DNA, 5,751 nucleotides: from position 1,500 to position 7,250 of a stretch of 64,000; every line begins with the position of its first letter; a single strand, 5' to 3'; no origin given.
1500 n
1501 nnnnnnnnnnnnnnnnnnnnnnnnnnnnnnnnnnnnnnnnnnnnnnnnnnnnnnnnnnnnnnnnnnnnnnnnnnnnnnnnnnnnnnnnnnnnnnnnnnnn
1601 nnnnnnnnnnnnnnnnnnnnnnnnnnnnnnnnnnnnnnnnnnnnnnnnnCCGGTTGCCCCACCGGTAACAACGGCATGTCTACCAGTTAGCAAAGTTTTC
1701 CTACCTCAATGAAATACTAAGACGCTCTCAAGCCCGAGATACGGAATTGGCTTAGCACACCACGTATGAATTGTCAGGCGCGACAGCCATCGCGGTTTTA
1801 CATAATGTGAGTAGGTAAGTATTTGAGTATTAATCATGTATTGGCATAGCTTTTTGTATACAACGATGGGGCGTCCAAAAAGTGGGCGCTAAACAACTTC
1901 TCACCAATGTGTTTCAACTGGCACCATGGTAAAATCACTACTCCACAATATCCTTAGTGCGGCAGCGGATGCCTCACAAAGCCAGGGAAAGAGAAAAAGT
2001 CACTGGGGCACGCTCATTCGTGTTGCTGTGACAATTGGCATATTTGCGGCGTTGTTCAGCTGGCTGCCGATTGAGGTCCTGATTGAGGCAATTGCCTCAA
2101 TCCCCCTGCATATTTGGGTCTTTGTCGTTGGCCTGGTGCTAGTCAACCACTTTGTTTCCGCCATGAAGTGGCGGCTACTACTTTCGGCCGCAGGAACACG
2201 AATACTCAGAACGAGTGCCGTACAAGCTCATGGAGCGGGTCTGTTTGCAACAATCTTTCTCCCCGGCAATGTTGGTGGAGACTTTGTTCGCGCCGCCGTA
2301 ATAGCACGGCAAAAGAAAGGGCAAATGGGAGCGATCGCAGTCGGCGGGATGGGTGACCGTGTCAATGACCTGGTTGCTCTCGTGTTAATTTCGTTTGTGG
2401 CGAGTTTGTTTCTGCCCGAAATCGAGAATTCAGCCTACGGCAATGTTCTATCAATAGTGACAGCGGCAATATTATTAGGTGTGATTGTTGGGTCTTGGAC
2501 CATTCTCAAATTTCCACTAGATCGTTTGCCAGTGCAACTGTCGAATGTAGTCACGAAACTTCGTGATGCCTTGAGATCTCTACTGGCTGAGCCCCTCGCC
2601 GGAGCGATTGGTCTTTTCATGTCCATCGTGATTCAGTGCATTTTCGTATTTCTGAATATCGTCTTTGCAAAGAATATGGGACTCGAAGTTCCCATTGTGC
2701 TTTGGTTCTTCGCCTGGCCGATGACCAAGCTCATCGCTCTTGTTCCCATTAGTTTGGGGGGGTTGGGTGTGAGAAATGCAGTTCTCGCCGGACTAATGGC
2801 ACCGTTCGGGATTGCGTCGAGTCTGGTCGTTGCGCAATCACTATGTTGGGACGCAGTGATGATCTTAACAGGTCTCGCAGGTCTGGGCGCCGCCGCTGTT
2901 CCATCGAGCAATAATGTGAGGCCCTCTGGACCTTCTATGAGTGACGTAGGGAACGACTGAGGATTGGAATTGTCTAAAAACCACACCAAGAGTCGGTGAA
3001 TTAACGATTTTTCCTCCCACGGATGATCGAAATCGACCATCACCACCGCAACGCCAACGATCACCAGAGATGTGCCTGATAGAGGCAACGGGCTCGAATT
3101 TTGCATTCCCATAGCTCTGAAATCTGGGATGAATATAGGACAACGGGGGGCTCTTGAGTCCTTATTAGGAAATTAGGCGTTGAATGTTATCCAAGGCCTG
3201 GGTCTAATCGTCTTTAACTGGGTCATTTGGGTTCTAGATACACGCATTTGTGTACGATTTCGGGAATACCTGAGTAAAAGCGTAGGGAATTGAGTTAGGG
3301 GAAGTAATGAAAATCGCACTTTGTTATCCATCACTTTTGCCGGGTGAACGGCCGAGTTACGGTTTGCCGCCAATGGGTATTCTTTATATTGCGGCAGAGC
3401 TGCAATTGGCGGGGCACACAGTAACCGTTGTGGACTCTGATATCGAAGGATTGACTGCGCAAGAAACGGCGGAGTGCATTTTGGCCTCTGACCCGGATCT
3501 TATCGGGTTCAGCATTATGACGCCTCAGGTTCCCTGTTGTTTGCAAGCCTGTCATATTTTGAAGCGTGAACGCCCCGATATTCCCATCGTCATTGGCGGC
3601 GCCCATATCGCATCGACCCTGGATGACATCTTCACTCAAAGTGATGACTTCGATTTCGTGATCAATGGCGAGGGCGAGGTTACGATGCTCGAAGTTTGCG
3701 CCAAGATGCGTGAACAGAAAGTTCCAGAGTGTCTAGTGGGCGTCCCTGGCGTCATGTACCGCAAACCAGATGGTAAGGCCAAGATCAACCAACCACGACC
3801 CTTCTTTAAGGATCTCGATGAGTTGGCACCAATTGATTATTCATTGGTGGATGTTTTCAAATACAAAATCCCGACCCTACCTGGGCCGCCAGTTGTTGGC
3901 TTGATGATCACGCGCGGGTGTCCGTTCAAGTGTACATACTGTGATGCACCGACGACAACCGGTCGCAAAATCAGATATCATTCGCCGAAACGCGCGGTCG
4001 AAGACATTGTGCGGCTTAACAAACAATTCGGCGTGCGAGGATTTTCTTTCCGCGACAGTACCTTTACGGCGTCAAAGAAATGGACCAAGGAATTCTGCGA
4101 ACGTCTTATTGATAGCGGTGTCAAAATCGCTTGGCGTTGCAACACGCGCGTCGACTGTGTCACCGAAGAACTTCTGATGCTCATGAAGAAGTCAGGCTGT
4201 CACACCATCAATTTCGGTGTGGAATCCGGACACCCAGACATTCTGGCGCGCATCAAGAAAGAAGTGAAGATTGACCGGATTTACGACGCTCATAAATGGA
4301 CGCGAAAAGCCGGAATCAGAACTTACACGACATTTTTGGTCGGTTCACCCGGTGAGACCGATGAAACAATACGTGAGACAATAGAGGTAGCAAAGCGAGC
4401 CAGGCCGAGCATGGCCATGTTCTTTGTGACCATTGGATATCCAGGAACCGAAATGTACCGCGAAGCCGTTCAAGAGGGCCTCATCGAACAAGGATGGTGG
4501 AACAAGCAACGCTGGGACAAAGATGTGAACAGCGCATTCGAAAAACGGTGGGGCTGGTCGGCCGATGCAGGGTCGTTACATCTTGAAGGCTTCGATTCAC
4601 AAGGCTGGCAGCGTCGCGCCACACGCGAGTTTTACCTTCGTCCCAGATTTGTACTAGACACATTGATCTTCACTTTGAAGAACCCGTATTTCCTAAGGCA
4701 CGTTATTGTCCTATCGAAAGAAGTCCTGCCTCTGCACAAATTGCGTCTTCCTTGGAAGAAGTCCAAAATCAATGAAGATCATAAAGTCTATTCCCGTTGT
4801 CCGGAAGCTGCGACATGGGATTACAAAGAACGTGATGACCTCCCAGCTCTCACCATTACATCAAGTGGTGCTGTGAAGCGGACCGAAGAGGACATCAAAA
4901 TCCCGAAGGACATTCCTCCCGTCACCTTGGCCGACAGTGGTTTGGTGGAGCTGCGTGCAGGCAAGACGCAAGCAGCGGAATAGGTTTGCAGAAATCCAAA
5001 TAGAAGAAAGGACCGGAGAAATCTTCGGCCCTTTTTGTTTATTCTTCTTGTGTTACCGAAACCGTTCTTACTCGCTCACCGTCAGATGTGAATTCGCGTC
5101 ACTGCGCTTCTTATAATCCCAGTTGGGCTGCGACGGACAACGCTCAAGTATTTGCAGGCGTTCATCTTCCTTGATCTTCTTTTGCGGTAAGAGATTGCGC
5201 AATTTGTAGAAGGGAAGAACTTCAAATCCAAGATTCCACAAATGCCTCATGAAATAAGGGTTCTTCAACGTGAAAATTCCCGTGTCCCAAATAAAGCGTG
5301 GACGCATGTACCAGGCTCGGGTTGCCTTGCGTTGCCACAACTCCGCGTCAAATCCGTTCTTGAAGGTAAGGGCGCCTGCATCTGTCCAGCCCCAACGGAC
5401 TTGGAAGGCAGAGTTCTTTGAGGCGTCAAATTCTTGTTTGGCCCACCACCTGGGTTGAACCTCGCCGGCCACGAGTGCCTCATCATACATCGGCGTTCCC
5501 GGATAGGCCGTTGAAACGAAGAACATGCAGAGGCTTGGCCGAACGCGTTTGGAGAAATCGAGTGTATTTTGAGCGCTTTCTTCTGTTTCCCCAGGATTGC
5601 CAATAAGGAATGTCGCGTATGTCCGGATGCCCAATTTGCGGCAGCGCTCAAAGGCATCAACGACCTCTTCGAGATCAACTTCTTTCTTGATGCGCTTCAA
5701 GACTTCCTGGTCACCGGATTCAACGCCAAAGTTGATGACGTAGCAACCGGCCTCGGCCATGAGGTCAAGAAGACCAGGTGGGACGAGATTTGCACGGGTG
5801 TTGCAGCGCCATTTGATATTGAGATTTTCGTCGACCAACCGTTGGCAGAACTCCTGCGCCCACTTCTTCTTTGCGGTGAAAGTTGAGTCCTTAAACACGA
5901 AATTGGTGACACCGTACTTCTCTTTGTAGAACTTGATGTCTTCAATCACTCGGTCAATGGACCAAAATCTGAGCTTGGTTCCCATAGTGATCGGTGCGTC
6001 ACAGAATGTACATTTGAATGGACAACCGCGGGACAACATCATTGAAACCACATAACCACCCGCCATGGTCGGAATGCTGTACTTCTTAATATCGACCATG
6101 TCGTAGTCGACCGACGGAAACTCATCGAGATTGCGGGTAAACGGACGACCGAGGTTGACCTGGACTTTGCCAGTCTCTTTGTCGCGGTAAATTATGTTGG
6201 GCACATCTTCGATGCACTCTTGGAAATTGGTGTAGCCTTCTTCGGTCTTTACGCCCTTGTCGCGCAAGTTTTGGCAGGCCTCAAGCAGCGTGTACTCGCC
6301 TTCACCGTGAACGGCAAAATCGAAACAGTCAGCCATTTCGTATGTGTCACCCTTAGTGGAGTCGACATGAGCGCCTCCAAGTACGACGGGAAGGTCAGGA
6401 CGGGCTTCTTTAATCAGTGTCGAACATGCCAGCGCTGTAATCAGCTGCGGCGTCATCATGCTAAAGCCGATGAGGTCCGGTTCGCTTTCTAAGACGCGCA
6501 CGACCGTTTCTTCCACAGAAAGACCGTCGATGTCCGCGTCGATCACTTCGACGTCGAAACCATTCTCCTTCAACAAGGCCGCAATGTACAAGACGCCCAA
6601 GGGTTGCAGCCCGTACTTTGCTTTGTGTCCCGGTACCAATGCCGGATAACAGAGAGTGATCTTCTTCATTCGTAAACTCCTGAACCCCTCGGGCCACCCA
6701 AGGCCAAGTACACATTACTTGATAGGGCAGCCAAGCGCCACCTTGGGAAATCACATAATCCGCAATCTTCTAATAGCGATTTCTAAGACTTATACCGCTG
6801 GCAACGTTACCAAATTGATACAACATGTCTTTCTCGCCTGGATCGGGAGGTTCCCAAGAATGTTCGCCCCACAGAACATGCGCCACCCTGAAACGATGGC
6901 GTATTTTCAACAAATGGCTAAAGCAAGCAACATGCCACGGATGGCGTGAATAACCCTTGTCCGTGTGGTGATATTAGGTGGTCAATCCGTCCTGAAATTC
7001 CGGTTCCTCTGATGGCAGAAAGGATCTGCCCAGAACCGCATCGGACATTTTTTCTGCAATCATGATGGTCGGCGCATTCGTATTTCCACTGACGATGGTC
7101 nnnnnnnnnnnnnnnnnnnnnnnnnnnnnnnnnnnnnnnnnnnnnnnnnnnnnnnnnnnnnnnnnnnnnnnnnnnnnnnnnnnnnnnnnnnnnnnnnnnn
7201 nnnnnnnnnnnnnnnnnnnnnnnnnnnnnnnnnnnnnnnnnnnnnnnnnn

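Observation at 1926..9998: Candidate uncharacterized membrane-lipid tailoring locus: UPF0104 (HpnL/MprF-TM-like) membrane protein + two B12-radical-SAM enzymes + GMC oxidoreductase-MFS operon, without hopanoid core genes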

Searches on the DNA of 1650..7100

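Call 60: search_rna_families(source=window, start=1650, end=7100, threshold=evalue, max_evalue=1)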
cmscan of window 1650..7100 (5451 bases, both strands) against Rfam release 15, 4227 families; matches with E-value up to 1: 1.
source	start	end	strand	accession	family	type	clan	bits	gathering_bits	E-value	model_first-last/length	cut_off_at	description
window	4995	5074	-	RF00121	MicC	Gene; sRNA;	-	27.3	90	0.63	1-123/123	no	MicC RNA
